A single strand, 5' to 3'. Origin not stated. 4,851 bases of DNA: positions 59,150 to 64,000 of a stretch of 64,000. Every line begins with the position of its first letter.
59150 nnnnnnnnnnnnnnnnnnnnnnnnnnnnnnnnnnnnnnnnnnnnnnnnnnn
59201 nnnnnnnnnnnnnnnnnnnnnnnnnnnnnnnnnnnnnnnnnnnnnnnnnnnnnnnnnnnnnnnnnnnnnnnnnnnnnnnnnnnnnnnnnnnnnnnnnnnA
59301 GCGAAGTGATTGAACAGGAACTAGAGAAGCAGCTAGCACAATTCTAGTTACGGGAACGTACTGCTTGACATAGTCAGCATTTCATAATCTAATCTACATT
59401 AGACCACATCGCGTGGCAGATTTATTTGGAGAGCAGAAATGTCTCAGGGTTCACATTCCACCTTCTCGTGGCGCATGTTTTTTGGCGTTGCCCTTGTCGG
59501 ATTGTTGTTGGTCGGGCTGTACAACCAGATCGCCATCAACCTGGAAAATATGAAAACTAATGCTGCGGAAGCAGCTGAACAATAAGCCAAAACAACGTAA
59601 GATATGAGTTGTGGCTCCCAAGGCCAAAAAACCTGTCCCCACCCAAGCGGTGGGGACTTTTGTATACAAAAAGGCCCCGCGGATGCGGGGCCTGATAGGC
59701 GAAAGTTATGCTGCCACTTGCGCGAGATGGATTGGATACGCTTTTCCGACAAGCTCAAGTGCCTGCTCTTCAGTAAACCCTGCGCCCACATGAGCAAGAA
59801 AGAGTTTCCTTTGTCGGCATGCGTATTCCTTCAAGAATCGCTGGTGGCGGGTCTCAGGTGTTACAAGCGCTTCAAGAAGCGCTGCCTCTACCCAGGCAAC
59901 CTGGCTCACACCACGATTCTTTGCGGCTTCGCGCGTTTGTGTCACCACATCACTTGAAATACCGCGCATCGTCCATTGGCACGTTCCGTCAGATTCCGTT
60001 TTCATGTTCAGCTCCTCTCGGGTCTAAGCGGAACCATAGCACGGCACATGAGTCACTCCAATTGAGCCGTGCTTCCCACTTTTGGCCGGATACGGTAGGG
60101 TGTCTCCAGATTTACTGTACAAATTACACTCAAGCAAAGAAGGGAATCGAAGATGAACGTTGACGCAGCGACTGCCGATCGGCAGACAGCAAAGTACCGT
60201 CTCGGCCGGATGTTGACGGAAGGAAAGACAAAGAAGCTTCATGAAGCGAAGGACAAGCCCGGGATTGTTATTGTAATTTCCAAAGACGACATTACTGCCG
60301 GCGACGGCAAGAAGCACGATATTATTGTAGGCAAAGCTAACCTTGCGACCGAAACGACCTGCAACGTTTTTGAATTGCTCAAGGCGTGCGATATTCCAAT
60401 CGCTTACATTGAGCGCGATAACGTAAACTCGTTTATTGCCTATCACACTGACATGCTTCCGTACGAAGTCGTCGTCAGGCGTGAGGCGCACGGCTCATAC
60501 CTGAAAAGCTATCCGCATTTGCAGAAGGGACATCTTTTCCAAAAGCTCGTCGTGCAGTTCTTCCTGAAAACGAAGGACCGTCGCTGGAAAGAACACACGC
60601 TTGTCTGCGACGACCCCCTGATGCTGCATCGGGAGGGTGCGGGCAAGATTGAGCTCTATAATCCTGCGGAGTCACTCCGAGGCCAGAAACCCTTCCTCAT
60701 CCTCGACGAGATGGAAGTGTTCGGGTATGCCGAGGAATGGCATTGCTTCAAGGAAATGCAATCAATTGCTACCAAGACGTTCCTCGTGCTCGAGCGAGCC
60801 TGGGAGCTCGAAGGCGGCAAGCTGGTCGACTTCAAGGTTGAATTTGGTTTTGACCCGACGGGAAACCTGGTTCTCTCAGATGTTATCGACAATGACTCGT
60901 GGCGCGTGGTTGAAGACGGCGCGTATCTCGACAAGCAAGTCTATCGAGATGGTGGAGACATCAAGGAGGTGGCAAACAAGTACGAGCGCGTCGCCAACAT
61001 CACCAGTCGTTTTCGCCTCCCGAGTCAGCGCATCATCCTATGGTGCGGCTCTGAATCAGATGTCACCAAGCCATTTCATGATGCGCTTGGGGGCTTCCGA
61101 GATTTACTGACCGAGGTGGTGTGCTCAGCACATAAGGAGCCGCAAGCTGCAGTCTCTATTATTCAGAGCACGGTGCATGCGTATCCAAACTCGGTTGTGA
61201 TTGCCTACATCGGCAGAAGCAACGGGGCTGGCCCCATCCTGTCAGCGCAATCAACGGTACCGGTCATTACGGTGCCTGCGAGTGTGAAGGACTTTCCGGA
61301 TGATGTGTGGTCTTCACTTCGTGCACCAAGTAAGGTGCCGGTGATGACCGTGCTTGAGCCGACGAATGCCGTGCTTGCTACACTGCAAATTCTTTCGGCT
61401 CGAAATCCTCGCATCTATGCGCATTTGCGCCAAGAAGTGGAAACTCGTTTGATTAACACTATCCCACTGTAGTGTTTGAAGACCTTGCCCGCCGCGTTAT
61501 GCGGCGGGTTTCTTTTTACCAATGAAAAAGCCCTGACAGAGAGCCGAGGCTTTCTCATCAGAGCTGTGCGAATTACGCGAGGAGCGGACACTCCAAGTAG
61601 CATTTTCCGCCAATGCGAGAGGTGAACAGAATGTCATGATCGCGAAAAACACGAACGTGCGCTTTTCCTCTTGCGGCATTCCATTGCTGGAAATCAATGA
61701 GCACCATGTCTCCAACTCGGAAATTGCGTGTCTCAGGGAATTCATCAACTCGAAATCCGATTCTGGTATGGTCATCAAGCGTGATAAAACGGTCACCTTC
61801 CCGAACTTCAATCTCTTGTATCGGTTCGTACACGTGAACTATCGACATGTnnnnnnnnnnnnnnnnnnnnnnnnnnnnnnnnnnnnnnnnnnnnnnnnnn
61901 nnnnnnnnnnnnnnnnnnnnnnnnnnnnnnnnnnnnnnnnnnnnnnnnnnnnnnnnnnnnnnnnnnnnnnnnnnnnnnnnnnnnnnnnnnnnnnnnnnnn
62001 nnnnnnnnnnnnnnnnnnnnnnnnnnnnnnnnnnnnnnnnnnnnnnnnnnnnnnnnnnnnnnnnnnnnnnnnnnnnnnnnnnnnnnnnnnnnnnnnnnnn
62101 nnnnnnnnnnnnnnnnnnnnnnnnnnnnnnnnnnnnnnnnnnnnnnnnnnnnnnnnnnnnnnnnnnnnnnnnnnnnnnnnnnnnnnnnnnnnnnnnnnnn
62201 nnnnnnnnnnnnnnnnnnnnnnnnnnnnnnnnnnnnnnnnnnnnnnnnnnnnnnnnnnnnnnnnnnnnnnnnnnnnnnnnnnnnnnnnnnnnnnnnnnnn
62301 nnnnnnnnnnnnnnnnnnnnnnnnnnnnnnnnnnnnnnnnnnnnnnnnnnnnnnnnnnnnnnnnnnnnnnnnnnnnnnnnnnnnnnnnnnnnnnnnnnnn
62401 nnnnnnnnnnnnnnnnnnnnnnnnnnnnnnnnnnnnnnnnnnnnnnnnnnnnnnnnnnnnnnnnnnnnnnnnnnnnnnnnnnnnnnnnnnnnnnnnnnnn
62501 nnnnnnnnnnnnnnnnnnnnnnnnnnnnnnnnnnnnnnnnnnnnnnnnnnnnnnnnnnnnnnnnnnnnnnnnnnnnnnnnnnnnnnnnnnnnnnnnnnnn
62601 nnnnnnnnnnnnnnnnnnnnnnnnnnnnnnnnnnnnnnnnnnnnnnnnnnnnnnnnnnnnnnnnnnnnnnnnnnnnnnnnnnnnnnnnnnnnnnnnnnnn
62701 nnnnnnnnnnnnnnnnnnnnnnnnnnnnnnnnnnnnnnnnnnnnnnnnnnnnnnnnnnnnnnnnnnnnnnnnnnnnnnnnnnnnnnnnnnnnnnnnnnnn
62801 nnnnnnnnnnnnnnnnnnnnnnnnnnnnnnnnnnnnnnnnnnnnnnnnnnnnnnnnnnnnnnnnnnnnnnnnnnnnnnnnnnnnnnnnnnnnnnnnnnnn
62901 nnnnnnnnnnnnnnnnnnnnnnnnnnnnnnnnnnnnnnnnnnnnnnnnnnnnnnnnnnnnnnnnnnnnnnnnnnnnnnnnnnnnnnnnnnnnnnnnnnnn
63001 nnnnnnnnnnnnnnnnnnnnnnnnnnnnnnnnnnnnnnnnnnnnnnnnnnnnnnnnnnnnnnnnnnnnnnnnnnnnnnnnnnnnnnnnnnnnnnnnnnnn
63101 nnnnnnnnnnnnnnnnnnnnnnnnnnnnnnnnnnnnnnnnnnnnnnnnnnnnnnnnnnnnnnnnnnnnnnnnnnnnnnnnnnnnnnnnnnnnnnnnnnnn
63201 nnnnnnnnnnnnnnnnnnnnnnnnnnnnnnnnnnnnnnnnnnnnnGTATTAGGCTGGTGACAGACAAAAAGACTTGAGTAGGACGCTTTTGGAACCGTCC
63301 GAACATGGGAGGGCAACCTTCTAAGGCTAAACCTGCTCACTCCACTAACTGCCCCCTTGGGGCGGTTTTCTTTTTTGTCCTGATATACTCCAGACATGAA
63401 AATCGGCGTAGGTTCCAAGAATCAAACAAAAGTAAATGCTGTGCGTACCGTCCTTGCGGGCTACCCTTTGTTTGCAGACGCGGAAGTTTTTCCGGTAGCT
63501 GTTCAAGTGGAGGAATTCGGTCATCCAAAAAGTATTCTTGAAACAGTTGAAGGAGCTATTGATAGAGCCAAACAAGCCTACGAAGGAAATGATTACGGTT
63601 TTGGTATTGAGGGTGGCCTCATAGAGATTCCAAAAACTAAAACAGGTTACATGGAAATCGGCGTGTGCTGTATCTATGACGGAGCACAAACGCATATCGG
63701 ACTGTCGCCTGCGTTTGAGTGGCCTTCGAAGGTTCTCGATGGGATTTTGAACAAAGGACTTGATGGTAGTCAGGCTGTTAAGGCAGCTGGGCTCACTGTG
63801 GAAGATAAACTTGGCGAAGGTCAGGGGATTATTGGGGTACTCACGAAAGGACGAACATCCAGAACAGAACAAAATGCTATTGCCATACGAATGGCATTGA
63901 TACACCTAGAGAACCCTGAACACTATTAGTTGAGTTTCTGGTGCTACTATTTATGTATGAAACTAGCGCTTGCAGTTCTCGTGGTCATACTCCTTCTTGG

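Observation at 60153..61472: PurC-PurE fusion (animal PAICS-like gene architecture) standing alone, with no other purine-biosynthesis genes nearby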

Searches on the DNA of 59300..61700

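Call 84: search_rna_families(source=window, start=59300, end=61700, threshold=evalue, max_evalue=1)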
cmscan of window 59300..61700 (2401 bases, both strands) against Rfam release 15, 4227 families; matches with E-value up to 1: 6.
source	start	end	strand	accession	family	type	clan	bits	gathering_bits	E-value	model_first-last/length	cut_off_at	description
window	61442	61515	+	RF02631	Hrs13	Gene; sRNA;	-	25.4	52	0.0017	1-82/82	no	Hfq-regulated sRNA 13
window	59658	59755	-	RF02606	AbsR28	Gene; sRNA;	-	21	50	0.09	1-180/180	no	Acinetobacter sRNA 28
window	59662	59730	-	RF02076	STnc100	Gene; sRNA;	-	19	47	0.28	1-206/206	no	Gammaproteobacterial sRNA STnc100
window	61453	61516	+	RF02837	anti-hemB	Gene; sRNA;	-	18.9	49.5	0.27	1-81/81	no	Burkholderia RNA 7 (anti-hemB)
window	59768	59807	-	RF02147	MEG8_3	Gene; lncRNA;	-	18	40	0.17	24-66/66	no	Maternally expressed 8 exon 3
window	59672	59693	-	RF00195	RsmY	Gene; sRNA;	CL00106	16.6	57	0.4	99-120/121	no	RsmY RNA family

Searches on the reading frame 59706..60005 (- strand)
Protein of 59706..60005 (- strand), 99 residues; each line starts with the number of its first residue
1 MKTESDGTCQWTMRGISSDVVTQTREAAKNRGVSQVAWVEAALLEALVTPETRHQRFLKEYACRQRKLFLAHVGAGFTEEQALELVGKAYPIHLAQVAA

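Call 23: search_protein_families(library=pfam, proteins=[window:59706-60005:-], max_evalue=0.01)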
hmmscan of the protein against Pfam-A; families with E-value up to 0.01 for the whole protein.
window:59706-60005:- (99 aa): 0 families

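Call 77: search_protein_families(library=phrogs, proteins=[window:59706-59969:-], max_evalue=0.01)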
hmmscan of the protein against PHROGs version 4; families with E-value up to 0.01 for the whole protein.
window:59706-59969:- (87 aa): 1 family
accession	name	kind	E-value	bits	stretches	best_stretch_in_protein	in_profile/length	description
phrog_26408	-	unknown function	0.0072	17.7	0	57-76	42-60/65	-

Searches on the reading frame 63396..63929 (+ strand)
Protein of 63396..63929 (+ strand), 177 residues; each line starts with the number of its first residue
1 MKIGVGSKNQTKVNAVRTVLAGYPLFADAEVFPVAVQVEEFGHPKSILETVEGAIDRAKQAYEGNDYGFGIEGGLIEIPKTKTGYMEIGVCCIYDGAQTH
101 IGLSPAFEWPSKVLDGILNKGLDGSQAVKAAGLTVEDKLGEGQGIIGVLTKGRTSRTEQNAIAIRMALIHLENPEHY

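Call 36: find_encoding_contigs(protein=window:63396-63929:+, flank=10000, max_places=1)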
Protein window:63396-63929:+ (177 aa): 7 contigs read that carry it; 1 place shown.
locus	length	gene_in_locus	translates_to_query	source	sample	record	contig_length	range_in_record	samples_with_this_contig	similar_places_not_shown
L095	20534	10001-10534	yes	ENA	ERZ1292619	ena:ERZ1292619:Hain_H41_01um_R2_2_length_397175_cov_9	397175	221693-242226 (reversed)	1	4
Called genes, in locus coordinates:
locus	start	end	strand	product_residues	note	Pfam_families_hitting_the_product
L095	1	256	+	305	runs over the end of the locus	PF00413:Peptidase_M10, PF28231:STB2_C (weak)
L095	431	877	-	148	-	-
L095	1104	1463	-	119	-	-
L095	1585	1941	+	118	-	PF09966:DUF2200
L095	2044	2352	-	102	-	-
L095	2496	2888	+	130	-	PF13376:OmdA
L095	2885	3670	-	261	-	PF05675:DUF817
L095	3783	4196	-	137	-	-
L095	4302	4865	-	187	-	-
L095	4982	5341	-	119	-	-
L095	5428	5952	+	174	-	PF06210:DUF1003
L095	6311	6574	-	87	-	-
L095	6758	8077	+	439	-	PF01259:SAICAR_synt, PF00731:AIRC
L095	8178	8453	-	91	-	-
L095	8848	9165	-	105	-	-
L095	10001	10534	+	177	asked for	PF01931:NTPase_I-T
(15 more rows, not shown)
